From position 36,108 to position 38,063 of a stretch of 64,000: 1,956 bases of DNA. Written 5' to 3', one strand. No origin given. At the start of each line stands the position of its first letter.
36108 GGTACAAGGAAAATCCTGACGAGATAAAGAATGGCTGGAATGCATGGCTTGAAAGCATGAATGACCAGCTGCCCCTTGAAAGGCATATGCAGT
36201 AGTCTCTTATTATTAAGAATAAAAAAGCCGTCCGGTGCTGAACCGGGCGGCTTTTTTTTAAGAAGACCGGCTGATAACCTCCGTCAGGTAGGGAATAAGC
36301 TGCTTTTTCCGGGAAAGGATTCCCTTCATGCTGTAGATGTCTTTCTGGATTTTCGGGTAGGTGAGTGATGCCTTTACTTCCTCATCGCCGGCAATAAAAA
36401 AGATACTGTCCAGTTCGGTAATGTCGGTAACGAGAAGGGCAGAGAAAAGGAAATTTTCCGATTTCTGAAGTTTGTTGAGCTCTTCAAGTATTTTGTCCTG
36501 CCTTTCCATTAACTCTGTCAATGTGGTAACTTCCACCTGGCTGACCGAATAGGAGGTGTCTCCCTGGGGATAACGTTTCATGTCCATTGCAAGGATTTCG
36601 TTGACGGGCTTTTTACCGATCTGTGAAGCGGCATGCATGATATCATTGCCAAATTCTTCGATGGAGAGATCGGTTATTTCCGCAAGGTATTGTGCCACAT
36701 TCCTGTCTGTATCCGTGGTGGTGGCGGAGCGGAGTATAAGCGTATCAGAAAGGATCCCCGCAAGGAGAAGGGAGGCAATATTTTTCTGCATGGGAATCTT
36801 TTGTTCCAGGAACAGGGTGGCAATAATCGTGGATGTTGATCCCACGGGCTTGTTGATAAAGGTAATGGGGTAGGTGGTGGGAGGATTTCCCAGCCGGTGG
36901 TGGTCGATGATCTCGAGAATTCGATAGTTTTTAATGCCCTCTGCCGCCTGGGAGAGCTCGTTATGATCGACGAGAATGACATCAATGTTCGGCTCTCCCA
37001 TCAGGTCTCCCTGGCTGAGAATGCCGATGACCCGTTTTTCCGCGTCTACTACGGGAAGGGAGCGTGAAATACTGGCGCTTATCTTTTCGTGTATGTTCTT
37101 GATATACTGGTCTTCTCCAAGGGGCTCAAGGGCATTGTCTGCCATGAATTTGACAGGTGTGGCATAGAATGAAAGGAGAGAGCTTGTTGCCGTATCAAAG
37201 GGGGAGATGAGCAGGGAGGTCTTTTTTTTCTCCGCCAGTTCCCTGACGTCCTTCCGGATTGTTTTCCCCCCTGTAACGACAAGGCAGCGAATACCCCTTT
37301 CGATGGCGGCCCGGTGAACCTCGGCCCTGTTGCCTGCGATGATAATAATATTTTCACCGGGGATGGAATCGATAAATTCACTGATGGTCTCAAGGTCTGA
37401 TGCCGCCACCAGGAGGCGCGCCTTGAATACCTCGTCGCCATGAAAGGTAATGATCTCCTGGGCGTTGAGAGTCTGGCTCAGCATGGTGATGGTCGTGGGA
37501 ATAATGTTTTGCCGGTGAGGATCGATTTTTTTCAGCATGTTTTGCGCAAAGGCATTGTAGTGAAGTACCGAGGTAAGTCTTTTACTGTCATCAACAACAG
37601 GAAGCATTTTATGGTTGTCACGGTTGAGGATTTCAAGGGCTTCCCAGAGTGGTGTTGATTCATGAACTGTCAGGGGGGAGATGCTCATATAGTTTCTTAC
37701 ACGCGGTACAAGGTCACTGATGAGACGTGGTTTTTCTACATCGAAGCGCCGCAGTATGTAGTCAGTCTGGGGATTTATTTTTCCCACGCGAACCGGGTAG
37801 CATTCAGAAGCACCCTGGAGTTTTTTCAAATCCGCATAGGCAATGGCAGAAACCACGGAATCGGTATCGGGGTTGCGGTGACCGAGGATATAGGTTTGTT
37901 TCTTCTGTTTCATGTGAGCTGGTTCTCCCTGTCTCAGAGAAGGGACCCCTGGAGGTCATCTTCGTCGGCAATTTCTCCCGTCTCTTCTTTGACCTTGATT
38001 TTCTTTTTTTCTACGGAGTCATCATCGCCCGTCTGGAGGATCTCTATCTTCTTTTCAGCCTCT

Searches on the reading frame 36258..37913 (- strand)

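Call 5: search_protein_families(library=pfam, proteins=[window:36258-37913:-], max_evalue=0.01)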
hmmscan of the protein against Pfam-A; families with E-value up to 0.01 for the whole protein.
window:36258-37913:- (551 aa): 4 families
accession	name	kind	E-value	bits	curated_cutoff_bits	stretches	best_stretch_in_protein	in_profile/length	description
PF02833.19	DHHA2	-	6.3e-23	81.9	27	1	424-546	2-126/126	DHHA2 domain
PF01368.27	DHH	-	4.2e-22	79.2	28.1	1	7-387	2-125/125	DHH family, N-terminal domain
PF00571.33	CBS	-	5.3e-16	59.1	24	2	72-119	1-48/57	CBS domain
PF07085.17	DRTGG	-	4.3e-15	55.9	25.2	1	147-244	4-98/105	DRTGG domain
